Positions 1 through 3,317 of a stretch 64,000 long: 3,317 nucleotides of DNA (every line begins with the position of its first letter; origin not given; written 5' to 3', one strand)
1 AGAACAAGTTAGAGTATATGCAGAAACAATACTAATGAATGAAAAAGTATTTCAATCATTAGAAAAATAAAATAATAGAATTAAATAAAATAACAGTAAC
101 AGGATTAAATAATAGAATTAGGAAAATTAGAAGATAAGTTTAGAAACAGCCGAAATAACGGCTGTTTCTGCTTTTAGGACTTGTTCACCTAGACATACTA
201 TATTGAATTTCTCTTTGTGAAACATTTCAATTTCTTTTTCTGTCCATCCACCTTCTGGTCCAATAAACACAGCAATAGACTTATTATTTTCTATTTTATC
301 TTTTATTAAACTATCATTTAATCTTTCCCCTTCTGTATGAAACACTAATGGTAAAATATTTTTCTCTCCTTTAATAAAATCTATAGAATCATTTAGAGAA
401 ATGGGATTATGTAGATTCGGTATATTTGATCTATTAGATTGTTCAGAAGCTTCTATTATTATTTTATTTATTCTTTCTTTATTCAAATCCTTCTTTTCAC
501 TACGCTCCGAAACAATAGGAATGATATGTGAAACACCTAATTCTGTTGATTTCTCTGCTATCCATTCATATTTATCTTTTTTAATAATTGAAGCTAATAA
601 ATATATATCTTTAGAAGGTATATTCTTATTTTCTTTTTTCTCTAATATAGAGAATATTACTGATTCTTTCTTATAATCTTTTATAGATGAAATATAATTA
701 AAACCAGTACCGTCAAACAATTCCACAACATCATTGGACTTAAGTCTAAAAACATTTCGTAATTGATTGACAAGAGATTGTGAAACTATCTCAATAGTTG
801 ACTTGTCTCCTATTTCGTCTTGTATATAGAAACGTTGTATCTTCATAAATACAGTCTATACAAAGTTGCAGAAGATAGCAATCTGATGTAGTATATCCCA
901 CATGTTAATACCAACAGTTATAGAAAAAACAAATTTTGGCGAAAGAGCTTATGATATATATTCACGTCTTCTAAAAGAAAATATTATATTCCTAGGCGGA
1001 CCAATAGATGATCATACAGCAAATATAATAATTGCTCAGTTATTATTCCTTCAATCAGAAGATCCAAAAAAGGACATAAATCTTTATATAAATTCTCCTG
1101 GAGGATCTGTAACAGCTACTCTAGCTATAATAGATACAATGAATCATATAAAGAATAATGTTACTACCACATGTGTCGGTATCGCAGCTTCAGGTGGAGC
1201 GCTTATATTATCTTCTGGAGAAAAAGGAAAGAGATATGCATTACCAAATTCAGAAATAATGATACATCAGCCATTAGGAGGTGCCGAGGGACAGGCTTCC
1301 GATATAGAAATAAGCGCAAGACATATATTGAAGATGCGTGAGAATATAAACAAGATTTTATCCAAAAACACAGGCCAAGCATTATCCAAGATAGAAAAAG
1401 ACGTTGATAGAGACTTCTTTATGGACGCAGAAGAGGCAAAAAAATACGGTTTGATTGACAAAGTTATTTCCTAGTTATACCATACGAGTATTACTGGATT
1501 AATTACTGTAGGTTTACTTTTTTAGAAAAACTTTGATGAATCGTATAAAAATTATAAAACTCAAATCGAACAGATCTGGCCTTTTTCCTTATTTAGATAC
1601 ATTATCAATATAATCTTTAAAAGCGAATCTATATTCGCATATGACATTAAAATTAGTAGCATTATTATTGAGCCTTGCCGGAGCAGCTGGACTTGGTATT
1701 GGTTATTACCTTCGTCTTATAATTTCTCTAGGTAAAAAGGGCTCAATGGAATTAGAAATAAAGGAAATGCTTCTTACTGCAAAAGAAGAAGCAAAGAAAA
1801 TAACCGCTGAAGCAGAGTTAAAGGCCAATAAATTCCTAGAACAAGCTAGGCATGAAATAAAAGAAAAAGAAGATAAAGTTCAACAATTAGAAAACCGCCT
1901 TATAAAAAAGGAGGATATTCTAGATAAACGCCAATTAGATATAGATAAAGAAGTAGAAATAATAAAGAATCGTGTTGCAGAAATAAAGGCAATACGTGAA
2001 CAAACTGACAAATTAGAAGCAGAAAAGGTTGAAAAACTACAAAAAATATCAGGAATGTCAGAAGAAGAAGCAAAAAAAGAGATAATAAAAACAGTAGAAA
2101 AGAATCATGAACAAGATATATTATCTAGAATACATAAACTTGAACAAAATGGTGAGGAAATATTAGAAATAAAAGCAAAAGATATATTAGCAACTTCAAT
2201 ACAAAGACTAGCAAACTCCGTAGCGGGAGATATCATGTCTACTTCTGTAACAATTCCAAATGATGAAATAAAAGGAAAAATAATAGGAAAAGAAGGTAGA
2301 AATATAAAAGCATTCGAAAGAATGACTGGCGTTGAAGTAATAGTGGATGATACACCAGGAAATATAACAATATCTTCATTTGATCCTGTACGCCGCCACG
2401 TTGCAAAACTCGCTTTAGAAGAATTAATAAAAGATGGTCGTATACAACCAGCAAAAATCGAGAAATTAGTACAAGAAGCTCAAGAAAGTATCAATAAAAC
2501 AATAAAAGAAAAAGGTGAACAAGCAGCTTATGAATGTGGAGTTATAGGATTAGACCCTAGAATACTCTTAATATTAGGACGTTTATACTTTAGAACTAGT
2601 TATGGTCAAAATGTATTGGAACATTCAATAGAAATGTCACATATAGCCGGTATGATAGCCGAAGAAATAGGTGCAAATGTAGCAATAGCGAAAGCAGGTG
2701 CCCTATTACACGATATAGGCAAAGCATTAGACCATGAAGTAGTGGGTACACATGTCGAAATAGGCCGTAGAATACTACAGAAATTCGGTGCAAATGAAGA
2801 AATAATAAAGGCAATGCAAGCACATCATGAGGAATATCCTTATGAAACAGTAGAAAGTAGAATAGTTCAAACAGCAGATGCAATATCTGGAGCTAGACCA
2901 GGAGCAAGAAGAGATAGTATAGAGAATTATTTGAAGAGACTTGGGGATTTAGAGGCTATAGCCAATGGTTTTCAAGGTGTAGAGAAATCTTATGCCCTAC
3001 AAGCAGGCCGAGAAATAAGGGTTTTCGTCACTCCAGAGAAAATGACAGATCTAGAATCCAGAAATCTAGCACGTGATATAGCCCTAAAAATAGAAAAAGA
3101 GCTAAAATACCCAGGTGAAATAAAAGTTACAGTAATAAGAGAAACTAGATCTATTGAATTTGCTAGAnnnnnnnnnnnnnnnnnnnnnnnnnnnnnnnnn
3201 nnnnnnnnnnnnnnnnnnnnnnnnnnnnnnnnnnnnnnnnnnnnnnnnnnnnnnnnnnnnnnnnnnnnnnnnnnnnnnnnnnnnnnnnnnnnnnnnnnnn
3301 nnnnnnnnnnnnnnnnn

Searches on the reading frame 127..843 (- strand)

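Call 45: search_protein_families(library=pfam, proteins=[window:127-843:-], max_evalue=0.01)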
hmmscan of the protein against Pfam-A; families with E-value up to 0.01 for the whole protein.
window:127-843:- (238 aa): 2 families
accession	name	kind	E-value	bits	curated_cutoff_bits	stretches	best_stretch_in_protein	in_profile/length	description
PF04452.19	Methyltrans_RNA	-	4.3e-45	153.7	23.9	1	78-236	5-164/165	RNA methyltransferase domain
PF20260.4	PUA_4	-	8.5e-05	23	23.9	1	28-66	9-47/48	RNA methyltransferase PUA domain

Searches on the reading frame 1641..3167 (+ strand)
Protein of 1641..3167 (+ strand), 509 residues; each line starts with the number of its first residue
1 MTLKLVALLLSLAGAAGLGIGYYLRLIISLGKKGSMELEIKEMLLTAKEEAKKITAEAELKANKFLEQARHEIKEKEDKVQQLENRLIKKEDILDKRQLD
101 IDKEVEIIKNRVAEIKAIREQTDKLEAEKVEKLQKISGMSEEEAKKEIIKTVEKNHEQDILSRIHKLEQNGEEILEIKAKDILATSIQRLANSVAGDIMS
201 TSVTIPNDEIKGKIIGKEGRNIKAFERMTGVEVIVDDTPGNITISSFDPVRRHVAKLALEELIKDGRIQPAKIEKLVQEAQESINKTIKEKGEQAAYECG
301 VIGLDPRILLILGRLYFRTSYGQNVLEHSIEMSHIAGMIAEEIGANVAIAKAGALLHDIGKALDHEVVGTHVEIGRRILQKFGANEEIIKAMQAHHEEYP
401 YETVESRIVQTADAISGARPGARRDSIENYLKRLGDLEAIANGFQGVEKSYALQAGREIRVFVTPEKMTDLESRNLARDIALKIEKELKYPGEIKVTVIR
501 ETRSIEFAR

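Call 7: search_protein_families(library=pfam, proteins=[window:1641-3167:+], max_evalue=0.1)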
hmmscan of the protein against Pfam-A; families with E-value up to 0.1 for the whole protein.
window:1641-3167:+ (509 aa): 6 families
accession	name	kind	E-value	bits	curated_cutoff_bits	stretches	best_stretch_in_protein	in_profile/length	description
PF12072.13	RNase_Y_N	-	1.3e-24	87.2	32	1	9-192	5-199/201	RNase Y N-terminal region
PF01966.28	HD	-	5.1e-19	69.1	22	1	325-416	1-114/116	HD domain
PF00013.35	KH_1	-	8.8e-08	32.2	21.5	1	201-260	2-65/66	KH domain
PF08668.18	HDOD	-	5.9e-05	23.1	22.9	1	324-362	94-133/196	HDOD domain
PF13083.13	KH_KhpA-B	-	0.024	15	32.1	0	210-225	39-54/73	KhpA/KhpB, KH domain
PF22675.2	KH-I_KHDC4-BBP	-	0.064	13.6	30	0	207-235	4-32/76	KHDC4/BBP-like, KH-domain type I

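Call 58: find_homologous_proteins(query=window:1641-3167:+, max_evalue=1e-100)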
Query window:1641-3167:+ (509 aa): 8000 proteins with E <= 1e-100 among 8000 candidates; the best 120 are listed.
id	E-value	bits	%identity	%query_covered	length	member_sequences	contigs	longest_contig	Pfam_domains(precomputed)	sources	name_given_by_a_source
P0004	0.0e+0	1056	100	100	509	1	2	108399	PF00013.36,PF12072.14,PF01966.29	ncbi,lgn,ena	-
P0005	0.0e+0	1025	96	100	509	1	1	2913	PF00013.36,PF12072.14,PF01966.29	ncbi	-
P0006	2.1e-286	968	90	100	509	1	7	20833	PF08668.19,PF00013.36,PF12072.14,PF01966.29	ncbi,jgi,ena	-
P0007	2.4e-280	948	88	100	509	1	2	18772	PF00013.36,PF12072.14,PF01966.29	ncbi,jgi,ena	-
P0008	2.3e-279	945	86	96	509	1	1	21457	PF08668.19,PF00013.36,PF12072.14,PF01966.29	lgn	-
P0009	6.2e-279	944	88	100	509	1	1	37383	PF00013.36,PF12072.14,PF01966.29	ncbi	-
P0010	5.8e-278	940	86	96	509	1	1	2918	PF00013.36,PF12072.14,PF01966.29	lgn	-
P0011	2.4e-277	938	87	100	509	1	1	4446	PF00013.36,PF12072.14,PF01966.29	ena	-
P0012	5.2e-276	934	86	97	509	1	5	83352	PF08668.19,PF00013.36,PF12072.14,PF01966.29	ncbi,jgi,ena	ncbi:MAG TPA: ribonuclease Y [Candidatus Paceibacterota bacterium]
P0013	1.0e-275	933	86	97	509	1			PF08668.19,PF00013.36,PF12072.14,PF01966.29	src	-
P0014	3.4e-274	928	85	97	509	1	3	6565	PF00013.36,PF12072.14,PF01966.29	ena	-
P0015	4.6e-274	927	86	100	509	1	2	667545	PF00013.36,PF12072.14,PF01966.29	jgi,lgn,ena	-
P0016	7.5e-274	927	87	100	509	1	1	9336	PF00013.36,PF12072.14,PF01966.29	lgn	-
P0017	1.6e-272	922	86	100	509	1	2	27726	PF00013.36,PF12072.14,PF01966.29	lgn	-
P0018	4.4e-272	921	85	97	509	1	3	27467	PF00013.36,PF12072.14,PF01966.29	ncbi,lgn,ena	-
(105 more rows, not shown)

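Call 59: find_encoding_contigs(protein=P0005, flank=10000, max_places=3)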
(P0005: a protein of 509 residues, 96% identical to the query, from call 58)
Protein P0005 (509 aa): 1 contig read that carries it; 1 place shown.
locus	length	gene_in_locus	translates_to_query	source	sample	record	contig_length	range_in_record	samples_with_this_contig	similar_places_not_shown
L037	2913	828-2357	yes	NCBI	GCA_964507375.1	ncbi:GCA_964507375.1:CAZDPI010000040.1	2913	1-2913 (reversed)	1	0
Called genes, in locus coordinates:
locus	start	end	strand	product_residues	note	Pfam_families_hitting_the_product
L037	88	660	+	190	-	PF00574:CLP_protease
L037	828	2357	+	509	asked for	PF12072:RNase_Y_N, PF00013:KH_1, PF01966:HD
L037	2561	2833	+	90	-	PF00216:Bac_DNA_binding, PF18291:HU-HIG (weak)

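Call 60: find_encoding_contigs(protein=P0006, flank=10000, max_places=3)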
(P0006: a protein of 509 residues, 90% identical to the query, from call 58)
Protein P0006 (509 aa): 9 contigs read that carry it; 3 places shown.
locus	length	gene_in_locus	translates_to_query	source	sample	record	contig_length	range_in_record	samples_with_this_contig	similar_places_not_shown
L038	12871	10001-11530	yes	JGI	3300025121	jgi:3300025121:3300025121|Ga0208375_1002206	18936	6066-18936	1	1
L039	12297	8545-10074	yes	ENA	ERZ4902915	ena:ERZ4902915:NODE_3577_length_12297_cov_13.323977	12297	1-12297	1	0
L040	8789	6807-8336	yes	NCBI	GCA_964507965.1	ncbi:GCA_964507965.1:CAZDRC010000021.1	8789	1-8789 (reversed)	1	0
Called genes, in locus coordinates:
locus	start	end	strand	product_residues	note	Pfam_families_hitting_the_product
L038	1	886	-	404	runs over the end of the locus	PF00482:T2SSF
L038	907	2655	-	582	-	PF05157:MshEN, PF00437:T2SSE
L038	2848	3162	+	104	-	-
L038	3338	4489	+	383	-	PF08529:NusA_N, PF00575:S1, PF13184:KH_NusA_1st, PF26594:KH_NusA_2nd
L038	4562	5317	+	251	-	-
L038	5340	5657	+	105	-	-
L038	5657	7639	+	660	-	PF03030:H_PPase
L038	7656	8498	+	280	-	PF05697:Trigger_N, PF05698:Trigger_C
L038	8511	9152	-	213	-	PF04452:Methyltrans_RNA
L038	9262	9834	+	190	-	PF00574:CLP_protease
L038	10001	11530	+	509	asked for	PF12072:RNase_Y_N, PF00013:KH_1, PF08668:HDOD (faint), PF01966:HD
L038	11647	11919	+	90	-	PF00216:Bac_DNA_binding, PF18291:HU-HIG (weak)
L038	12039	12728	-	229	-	PF01071:GARS_A, PF02843:GARS_C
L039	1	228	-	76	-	?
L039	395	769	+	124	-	-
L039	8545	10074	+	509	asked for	PF12072:RNase_Y_N, PF00013:KH_1, PF08668:HDOD (faint), PF01966:HD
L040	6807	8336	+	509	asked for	PF12072:RNase_Y_N, PF00013:KH_1, PF08668:HDOD (faint), PF01966:HD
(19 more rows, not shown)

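Call 61: find_encoding_contigs(protein=P0007, flank=10000, max_places=3)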
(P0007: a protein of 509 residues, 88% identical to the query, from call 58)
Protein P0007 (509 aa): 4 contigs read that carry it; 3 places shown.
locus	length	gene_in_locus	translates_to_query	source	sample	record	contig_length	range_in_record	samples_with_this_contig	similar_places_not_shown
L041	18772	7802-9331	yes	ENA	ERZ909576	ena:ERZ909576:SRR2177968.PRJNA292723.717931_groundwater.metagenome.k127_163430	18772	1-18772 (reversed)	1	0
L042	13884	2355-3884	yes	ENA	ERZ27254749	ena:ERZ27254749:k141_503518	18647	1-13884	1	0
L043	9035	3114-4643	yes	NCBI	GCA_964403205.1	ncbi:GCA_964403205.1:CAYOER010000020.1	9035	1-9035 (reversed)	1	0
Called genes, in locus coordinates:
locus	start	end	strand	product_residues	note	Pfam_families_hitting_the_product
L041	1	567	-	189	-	?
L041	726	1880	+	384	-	PF08529:NusA_N, PF00575:S1 (weak), PF13184:KH_NusA_1st, PF26594:KH_NusA_2nd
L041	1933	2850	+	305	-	-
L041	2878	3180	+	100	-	-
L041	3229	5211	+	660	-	PF03030:H_PPase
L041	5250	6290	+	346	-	PF05697:Trigger_N, PF05698:Trigger_C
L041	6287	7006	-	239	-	PF04452:Methyltrans_RNA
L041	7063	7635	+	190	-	PF00574:CLP_protease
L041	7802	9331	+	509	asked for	PF12072:RNase_Y_N, PF00013:KH_1, PF01966:HD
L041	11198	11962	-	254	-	PF01978:TrmB, PF03965:Penicillinase_R (weak)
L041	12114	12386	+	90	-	PF00216:Bac_DNA_binding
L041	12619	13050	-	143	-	-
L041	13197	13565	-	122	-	PF02021:UPF0102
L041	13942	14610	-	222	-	-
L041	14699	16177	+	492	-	PF01743:PolyA_pol, PF13735:tRNA_NucTran2_2 (faint), PF12627:PolyA_pol_RNAbd, PF01966:HD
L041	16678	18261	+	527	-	-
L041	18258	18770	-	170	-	?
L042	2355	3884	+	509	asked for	PF12072:RNase_Y_N, PF00013:KH_1, PF01966:HD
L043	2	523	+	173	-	?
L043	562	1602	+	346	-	PF05697:Trigger_N, PF05698:Trigger_C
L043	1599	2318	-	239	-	PF04452:Methyltrans_RNA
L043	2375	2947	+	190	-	PF00574:CLP_protease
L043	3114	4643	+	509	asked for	PF12072:RNase_Y_N, PF00013:KH_1, PF01966:HD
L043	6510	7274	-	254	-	PF01978:TrmB, PF03965:Penicillinase_R (weak)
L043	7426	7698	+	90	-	PF00216:Bac_DNA_binding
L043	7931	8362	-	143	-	-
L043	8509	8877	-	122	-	PF02021:UPF0102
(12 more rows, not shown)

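Call 62: find_encoding_contigs(protein=P0009, flank=10000, max_places=3)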
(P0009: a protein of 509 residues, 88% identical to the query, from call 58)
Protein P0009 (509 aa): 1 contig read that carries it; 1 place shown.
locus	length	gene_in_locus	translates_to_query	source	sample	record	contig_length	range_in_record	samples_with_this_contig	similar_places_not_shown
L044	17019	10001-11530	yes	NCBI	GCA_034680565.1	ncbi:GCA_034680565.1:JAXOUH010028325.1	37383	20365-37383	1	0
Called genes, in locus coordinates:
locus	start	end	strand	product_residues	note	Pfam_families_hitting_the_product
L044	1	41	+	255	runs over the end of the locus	PF01978:TrmB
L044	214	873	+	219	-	-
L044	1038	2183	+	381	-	PF08529:NusA_N, PF00575:S1, PF13184:KH_NusA_1st, PF26594:KH_NusA_2nd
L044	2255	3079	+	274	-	-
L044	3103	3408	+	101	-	-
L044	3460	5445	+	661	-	PF03030:H_PPase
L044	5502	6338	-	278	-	-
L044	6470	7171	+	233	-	PF12981:DUF3865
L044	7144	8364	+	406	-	PF05697:Trigger_N, PF05698:Trigger_C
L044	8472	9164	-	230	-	PF20260:PUA_4 (weak), PF04452:Methyltrans_RNA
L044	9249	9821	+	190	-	PF00574:CLP_protease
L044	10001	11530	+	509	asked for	PF12072:RNase_Y_N, PF00013:KH_1, PF01966:HD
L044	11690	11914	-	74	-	-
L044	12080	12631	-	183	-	-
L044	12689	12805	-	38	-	-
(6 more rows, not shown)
